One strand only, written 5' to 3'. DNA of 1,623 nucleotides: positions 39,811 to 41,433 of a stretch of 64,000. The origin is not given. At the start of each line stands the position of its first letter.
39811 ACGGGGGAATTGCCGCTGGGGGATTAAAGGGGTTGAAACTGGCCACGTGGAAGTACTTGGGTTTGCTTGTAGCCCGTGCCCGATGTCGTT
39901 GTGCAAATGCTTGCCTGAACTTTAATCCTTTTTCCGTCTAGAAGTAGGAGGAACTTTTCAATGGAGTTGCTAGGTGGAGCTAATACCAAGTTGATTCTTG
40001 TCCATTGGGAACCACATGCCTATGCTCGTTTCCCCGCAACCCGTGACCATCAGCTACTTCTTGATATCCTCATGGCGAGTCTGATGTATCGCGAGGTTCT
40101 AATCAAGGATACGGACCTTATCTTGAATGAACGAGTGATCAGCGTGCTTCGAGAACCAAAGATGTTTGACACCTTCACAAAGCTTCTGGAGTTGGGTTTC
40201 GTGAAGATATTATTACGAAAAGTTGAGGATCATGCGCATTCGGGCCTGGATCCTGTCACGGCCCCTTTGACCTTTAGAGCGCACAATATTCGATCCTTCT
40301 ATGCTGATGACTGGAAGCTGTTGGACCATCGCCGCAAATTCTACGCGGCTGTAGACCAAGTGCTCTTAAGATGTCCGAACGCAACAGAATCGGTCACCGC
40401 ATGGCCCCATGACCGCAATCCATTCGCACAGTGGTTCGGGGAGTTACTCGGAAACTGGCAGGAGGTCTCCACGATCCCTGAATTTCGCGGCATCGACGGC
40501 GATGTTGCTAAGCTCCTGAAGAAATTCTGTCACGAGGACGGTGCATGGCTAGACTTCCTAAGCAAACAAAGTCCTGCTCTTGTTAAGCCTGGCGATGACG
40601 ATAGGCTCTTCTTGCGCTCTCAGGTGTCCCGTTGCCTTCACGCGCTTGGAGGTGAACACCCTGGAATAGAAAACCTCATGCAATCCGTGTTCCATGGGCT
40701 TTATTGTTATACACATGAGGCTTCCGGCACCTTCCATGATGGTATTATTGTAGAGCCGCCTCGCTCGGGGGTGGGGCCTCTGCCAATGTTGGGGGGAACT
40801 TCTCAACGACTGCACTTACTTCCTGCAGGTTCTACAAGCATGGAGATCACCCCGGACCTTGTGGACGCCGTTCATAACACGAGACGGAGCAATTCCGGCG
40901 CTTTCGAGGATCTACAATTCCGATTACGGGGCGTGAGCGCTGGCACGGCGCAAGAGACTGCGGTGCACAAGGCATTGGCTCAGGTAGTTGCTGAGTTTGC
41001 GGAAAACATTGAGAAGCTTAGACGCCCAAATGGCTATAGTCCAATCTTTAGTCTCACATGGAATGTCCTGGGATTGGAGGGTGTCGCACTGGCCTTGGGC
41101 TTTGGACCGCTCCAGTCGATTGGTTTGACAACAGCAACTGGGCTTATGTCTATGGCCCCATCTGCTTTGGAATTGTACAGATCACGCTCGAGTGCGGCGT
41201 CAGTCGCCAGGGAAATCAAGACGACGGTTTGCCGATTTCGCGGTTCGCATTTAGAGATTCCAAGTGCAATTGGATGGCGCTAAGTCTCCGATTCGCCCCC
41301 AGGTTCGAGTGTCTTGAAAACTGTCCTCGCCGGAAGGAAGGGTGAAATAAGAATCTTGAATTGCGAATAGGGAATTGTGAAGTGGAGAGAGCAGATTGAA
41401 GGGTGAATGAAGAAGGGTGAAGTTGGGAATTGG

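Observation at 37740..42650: Low-GC horizontally acquired island: protease, decayed MTase, unknown 440-aa protein and a HEPN/MNT TA pair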

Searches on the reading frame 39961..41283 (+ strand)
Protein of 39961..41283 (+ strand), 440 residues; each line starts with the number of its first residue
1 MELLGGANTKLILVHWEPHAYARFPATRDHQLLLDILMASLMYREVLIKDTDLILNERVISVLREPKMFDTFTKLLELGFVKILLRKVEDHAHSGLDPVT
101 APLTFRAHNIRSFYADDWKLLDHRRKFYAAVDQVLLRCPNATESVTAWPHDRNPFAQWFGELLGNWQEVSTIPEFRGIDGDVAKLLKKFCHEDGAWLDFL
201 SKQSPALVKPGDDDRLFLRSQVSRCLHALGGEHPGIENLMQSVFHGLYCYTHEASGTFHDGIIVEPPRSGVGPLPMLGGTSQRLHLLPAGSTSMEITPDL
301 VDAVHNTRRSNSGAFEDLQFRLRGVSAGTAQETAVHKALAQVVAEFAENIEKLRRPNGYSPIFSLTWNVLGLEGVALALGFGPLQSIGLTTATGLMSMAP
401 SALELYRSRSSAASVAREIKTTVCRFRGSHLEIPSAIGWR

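Call 7: search_protein_families(library=pfam, proteins=[window:39961-41283:+], max_evalue=0.01)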
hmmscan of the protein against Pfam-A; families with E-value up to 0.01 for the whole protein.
window:39961-41283:+ (440 aa): 0 families

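Call 9: search_protein_families(library=padloc, proteins=[window:39961-41283:+], max_evalue=0.1)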
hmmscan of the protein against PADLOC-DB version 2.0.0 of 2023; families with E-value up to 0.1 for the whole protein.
window:39961-41283:+ (440 aa): 0 families

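Call 10: search_protein_families(library=ncbifam, proteins=[window:39961-41283:+], max_evalue=0.1)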
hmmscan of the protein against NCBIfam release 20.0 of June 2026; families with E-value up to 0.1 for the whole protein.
window:39961-41283:+ (440 aa): 0 families

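Call 11: find_homologous_proteins(query=window:39961-41283:+, max_evalue=0.001)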
Query window:39961-41283:+ (440 aa): 4 proteins with E <= 0.001 among 8000 candidates.
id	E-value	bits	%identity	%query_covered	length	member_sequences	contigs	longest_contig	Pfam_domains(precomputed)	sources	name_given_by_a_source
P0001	0.0e+0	1011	100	100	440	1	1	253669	-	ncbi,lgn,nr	ncbi:MAG: hypothetical protein HYV27_10320 [Candidatus Hydrogenedentes bacterium]|nr:hypothetical pr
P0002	7.6e-116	406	44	100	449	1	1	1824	-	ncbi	-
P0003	1.7e-97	346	39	98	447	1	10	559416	-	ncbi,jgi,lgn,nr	ncbi:MAG: hypothetical protein C3F12_04590 [Candidatus Methylomirabilota bacterium]|nr:hypothetical 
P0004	1.5e-37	148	37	59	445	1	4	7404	-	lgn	-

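Call 13: find_encoding_contigs(protein=P0003, flank=10000, max_places=6)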
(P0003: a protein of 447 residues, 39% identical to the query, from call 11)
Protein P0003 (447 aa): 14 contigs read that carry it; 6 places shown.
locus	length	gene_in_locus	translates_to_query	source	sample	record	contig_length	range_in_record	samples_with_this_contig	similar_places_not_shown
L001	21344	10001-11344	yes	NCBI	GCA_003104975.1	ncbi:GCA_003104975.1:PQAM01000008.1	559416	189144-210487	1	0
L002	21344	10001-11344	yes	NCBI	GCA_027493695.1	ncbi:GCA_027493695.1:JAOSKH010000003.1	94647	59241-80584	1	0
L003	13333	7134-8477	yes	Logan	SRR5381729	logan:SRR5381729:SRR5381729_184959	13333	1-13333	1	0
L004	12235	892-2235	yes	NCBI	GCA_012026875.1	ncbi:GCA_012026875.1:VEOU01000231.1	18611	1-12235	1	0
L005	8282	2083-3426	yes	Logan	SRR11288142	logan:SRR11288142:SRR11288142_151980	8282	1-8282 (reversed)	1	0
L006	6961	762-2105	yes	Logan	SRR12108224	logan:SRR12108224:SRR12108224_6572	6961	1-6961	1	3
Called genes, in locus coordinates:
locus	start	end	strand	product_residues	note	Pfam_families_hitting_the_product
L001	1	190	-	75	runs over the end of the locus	-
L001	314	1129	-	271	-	PF12705:PDDEXK_1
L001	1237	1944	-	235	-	PF04098:Rad52_Rad22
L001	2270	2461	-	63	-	-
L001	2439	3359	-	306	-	PF08401:ArdcN (weak)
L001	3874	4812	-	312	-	PF14088:DUF4268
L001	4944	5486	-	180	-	-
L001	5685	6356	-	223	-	PF05729:NACHT (weak), PF13671:AAA_33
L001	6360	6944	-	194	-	-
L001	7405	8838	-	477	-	PF02481:DNA_processg_A (weak)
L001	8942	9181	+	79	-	-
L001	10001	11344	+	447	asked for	-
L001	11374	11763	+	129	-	PF12870:DUF4878 (weak)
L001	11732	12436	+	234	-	PF05708:Peptidase_C92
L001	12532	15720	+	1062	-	-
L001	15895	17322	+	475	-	-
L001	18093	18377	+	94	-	-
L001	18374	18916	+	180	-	-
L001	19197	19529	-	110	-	-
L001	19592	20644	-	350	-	PF01764:Lipase_3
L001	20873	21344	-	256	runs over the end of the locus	PF00733:Asn_synthase (weak), PF02568:ThiI (faint), PF06508:QueC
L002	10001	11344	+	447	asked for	-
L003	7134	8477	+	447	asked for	-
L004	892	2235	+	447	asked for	-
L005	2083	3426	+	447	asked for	-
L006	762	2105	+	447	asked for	-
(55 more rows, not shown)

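Call 14: find_encoding_contigs(protein=P0004, flank=10000, max_places=4)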
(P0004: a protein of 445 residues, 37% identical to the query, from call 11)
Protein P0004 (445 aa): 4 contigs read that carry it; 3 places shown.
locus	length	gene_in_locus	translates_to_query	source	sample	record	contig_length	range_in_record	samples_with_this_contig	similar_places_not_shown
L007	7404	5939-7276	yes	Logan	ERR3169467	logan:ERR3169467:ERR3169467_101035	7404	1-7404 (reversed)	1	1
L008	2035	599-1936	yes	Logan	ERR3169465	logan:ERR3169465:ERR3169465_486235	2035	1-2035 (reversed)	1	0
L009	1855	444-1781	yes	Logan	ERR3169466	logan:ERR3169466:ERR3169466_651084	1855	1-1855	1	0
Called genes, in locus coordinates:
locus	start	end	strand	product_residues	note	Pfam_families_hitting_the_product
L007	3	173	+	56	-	?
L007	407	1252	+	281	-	-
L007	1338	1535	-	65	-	-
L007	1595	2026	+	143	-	PF00313:CSD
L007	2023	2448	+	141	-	-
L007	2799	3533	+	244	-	-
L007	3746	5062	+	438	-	-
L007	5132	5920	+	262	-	PF13676:TIR_2, PF07719:TPR_2 (faint), PF13424:TPR_12 (faint), PF00515:TPR_1 (faint)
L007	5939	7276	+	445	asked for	-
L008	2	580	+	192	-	?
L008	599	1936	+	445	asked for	-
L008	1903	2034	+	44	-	?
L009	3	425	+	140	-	?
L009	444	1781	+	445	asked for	-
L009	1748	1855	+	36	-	?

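Call 15: find_encoding_contigs(protein=P0002, flank=10000, max_places=4)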
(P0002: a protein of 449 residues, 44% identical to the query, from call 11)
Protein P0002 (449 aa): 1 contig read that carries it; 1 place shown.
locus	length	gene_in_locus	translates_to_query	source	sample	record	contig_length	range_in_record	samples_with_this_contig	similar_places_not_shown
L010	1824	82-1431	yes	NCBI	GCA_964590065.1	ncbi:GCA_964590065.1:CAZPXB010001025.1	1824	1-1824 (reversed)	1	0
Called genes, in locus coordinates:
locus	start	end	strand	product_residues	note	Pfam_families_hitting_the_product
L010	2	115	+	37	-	?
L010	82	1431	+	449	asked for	-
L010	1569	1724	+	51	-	-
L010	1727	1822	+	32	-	?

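Call 25: search_protein_representatives(alignment_id=A1)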
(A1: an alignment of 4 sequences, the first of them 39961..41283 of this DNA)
Query: 4 sequences, 443 profile positions. Proteins with E-value up to 0.001 (for the whole library): 158; up to 1e-10: 111; up to 1e-30: 36. The best 150 are listed.
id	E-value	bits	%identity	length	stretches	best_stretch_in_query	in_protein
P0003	1.5e-224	762.4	-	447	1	1-442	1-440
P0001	1.6e-209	712.8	-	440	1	3-443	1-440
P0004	2.4e-194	662.8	-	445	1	2-439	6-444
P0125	5.6e-130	450.7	-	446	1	7-440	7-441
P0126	6.2e-107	374.7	-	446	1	7-440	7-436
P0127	2.1e-104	366.4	-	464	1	12-436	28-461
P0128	8.5e-94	331.4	-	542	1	5-440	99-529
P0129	4.5e-91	322.5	-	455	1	13-438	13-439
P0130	6.3e-80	285.7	-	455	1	8-438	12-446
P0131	1.3e-79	284.7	-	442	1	6-439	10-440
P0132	8.3e-78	278.8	-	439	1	8-435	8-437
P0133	1.5e-64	235.0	-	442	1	7-435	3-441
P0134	4.7e-64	233.4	-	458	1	10-437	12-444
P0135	1.1e-62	228.9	-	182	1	11-187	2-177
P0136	7.1e-58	213.1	-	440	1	11-438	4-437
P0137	2.9e-56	207.8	-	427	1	14-434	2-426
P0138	7.1e-54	199.9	-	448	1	9-439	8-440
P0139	2.8e-52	194.6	-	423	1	10-434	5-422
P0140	3.9e-47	177.7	-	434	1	7-435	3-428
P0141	6.3e-47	177.0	-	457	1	11-328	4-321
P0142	1.9e-45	172.1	-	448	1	13-438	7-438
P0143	2.9e-42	161.6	-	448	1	11-431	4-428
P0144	1.4e-41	159.4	-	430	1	11-436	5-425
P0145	1.9e-40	155.6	-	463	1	12-363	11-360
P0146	2.8e-40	155.1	-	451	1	12-434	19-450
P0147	1.1e-39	153.2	-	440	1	13-380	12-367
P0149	4.0e-38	148.0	-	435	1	13-434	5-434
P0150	7.0e-38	147.2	-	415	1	44-377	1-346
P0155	4.1e-33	131.4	-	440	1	10-377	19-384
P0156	3.6e-32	128.4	-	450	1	14-384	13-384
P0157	6.9e-31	124.1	-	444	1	32-438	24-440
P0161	1.4e-27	113.2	-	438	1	9-361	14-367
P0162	2.3e-27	112.5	-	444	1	8-309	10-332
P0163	2.4e-27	112.4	-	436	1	8-333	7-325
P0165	6.7e-27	111.0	-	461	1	13-440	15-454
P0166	1.2e-26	110.1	-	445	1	13-436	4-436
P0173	3.8e-25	105.2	-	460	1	13-434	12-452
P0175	5.6e-24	101.3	-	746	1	13-432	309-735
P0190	3.0e-19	85.8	-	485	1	11-437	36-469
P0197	3.7e-18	82.2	-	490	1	9-436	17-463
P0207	9.6e-16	74.2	-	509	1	12-387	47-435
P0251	4.4e-07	45.7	-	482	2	238-377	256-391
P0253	6.3e-07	45.2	-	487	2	12-142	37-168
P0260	7.9e-06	41.5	-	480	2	225-377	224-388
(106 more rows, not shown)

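Call 26: predict_structure(alignment_id=A1)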
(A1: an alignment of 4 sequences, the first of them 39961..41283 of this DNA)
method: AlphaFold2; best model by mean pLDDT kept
length: 440 residues; sequences in the alignment: 4
mean_pLDDT: 57.3   pTM: 0.59
mean pLDDT of the five models: 57.3, 45.6, 43.8, 42.6, 37.3
residues with pLDDT >= 90: 18; 70-90: 117; 50-70: 132; < 50: 173
segments of 3 or more residues with pLDDT < 50: 1-8, 17-24, 87-121, 172-174, 249-287, 357-359, 370-440
pLDDT, mean of each block of 10 residues (from residue 1): 35 48 50 65 65 59 74 81 59 41 35 39 58 67 58 71 70 64 93 90 87 75 85 72 56 36 32 30 44 71 81 75 54 69 80 60 56 42 32 36 38 30 27 30
secondary structure, 60 per line:
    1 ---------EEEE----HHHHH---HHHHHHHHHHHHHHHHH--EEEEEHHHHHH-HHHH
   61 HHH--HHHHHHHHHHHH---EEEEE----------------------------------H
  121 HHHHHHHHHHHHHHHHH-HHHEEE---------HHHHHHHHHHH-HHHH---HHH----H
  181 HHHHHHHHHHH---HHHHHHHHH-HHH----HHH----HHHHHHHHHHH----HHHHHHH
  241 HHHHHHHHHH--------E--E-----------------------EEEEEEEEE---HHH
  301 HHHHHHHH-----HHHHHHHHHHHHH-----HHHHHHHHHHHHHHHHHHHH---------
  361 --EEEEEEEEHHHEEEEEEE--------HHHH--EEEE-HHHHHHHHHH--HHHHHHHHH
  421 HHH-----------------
elements in order: E10-13 H18-22 H26-42 E45-49 H50-55 H57-63 H66-77 E81-85 H120-137 E142-144 H154-164 H166-169 H180-191 H195-203 H219-229 H234-250 E286-294 H298-308 H314-326 H332-351 E363-370 E374-380 H389-392 E395-398 H400-409 H412-423

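Call 29: search_protein_families(library=pfam, alignment_id=A2, max_evalue=0.01)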
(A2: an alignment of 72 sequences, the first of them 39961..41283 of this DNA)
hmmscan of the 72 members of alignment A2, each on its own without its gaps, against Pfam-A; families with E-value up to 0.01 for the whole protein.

A. member 1, window:39961-41283:+ (440 aa): 0 families

B. families by the number of members that match (of 72 scanned): 0 families

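Call 30: search_protein_families(library=pfam, proteins=[P0175, P0128, P0207, P0190, P0197, P0253, P0251, P0260], max_evalue=0.01)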
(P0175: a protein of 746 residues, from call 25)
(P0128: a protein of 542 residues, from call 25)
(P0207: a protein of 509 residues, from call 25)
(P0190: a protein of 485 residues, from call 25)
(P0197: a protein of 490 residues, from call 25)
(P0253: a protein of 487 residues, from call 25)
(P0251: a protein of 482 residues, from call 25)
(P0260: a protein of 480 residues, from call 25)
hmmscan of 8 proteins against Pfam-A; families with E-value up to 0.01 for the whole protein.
P0175 (746 aa): 1 family
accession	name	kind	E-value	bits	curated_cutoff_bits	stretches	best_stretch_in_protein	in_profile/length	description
PF02412.23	TSP_3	-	1.5e-06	28.2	25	1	108-129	15-36/36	Thrombospondin type 3 repeat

P0128 (542 aa): 0 families

P0207 (509 aa): 0 families

P0190 (485 aa): 0 families

P0197 (490 aa): 0 families

P0253 (487 aa): 0 families

P0251 (482 aa): 0 families

P0260 (480 aa): 0 families

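Call 35: find_related_loci(query=A4, collection=genome_contigs, flank=8000)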
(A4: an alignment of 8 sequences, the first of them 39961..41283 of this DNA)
Query A4 (440 aa) in genome_contigs; peptide patterns used: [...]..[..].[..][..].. (x = any residue, [..] = any of these).
92 stretches matched a pattern; 1 encode a relative of the query (tblastn E <= 1e-3); 1 distinct loci.
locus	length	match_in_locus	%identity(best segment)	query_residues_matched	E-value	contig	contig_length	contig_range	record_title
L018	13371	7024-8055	30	10-352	3e-40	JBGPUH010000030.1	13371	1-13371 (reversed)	MAG: Candidatus Methylomirabilis sp. isolate OBJ1_062018_110_48 k141_1566608_length_13371_cov_28.5086, whole genome shot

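Call 36: predict_structure(alignment_id=A2)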
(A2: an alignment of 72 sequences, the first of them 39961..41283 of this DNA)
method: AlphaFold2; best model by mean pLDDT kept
length: 440 residues; sequences in the alignment: 72
mean_pLDDT: 87.6   pTM: 0.86
mean pLDDT of the five models: 87.6, 86.8, 86.0, 85.4, 84.7
residues with pLDDT >= 90: 302; 70-90: 69; 50-70: 58; < 50: 11
segments of 3 or more residues with pLDDT < 50: 1-5, 275-280
pLDDT, mean of each block of 10 residues (from residue 1): 59 94 93 93 96 97 97 98 90 84 95 91 98 98 93 95 96 95 98 97 96 93 97 96 95 91 87 50 58 91 98 96 89 92 96 77 68 63 59 78 88 92 68 78
secondary structure, 60 per line:
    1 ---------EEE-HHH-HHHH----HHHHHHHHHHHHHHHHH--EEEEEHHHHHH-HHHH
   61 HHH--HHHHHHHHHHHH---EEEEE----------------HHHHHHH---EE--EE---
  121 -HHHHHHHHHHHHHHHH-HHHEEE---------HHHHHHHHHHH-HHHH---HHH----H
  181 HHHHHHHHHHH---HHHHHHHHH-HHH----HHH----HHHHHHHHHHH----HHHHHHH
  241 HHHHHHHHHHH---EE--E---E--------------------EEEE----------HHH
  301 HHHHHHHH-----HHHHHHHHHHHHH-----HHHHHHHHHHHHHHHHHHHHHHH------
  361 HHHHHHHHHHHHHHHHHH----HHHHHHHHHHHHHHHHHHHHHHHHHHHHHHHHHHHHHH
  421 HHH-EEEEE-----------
elements in order: E10-12 H18-21 H26-42 E45-49 H50-55 H57-63 H66-77 E81-85 H102-108 H122-137 E142-144 H154-164 H166-169 H180-191 H195-203 H219-229 H234-251 E284-287 H298-308 H314-326 H332-354 H361-378 H383-423 E425-429

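Call 37: find_related_loci(query=A4, collection=metagenome_contigs, flank=8000)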
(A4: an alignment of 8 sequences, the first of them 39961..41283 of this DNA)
Query A4 (440 aa) in metagenome_contigs; peptide patterns used: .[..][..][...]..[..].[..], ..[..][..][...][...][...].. (x = any residue, [..] = any of these).
352 stretches matched a pattern; 3 encode a relative of the query (tblastn E <= 1e-3); 3 distinct loci.
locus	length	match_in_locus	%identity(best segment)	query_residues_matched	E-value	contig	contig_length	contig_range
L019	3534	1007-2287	34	8-437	2e-84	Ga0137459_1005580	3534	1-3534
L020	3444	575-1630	30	6-350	3e-48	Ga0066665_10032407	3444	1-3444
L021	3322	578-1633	29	6-350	1e-47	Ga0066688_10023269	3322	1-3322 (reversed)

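Call 38: find_related_loci(query=A4, collection=viral_contigs, flank=8000)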
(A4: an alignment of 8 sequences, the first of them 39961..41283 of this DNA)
Query A4 (440 aa) in viral_contigs; peptide patterns used: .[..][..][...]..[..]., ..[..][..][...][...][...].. (x = any residue, [..] = any of these).
69 stretches matched a pattern, but none encodes a relative of the query by tblastn (E <= 1e-3).

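Call 44: search_protein_families(library=pfam, proteins=[L019:423-968:+, L019:8-403:+, L019:1999-2985:-, L018:5163-6074:-, L018:4872-6041:+, L018:8867-9295:+, L018:10695-11363:+, L020:2114-3037:-, L007:5132-5920:+, L007:3746-5062:+], max_evalue=0.01)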
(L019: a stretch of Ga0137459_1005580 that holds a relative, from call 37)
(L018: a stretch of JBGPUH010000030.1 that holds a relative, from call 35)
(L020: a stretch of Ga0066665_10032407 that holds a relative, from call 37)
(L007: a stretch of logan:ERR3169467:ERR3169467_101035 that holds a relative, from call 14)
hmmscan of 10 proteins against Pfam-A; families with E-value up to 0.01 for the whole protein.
L019:423-968:+ (181 aa): 0 families

L019:8-403:+ (131 aa): 0 families

L019:1999-2985:- (328 aa): 0 families

L018:5163-6074:- (303 aa): 0 families

L018:4872-6041:+ (389 aa): 0 families

L018:8867-9295:+ (142 aa): 3 families
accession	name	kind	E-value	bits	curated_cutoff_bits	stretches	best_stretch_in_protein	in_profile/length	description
PF08445.16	FR47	-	0.00012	22.4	22.1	1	49-102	28-82/86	FR47-like protein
PF13508.13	Acetyltransf_7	-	0.0007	20.4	27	1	47-98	33-83/84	Acetyltransferase (GNAT) domain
PF00583.31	Acetyltransf_1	-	0.0011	19.7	20.7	1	49-97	66-116/116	Acetyltransferase (GNAT) family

L018:10695-11363:+ (222 aa): 2 families
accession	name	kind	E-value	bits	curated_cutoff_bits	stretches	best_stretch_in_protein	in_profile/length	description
PF00034.26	Cytochrom_C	-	2.8e-10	41.8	21.3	1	110-214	2-89/90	Cytochrome c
PF13442.11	Cytochrome_CBB3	-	3.7e-06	27.6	27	1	108-211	2-68/68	Cytochrome C oxidase, cbb3-type, subunit III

L020:2114-3037:- (307 aa): 0 families

L007:5132-5920:+ (262 aa): 8 families
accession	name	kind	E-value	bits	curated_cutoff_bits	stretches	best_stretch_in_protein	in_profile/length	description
PF13676.11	TIR_2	-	1e-10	42.6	28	1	5-129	1-120/122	TIR domain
PF07719.23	TPR_2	-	2.7e-07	30.6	27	0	146-163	6-23/34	Tetratricopeptide repeat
PF13424.12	TPR_12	-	3.2e-06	27.7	30.1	0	181-237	11-75/77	Tetratricopeptide repeat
PF00515.34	TPR_1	-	7.1e-06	26.1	27.8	0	182-206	10-34/34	Tetratricopeptide repeat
PF13428.12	TPR_14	-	4.5e-05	24.2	23.5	0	174-214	2-42/44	Tetratricopeptide repeat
PF12895.13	ANAPC3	-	7.9e-05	23.3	27.2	1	131-198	11-81/82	Anaphase-promoting complex, cyclosome, subunit 3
PF13181.12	TPR_8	-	0.00076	19.9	25.7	0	182-202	10-30/34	Tetratricopeptide repeat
PF13414.12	TPR_11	-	0.0014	18.7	26.8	0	182-215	3-36/42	TPR repeat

L007:3746-5062:+ (438 aa): 0 families

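Call 50: find_encoding_contigs(protein=P0125, flank=8000, max_places=3)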
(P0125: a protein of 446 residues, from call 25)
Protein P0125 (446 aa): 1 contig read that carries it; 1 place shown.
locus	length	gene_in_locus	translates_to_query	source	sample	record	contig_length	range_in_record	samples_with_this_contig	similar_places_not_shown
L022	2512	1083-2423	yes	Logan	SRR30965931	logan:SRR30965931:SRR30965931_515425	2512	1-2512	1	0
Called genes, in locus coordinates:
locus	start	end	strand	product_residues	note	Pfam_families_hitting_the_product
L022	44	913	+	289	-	PF13365:Trypsin_2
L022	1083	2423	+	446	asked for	-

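Call 55: find_homologous_proteins(query=A2, max_evalue=0.001)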
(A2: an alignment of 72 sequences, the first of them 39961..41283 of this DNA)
Query A2 (72 sequences) (440 aa, profile of the alignment): 4 proteins with E <= 0.001 among 8000 candidates.
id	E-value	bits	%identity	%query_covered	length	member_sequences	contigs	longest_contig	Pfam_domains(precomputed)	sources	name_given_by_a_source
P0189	1.3e-129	451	20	52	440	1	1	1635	-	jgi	jgi:hypothetical protein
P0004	1.3e-128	448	37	59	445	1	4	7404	-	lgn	-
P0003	5.9e-110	386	39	98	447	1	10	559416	-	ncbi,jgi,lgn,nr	ncbi:MAG: hypothetical protein C3F12_04590 [Candidatus Methylomirabilota bacterium]|nr:hypothetical 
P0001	2.6e-92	328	100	100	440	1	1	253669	-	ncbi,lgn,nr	ncbi:MAG: hypothetical protein HYV27_10320 [Candidatus Hydrogenedentes bacterium]|nr:hypothetical pr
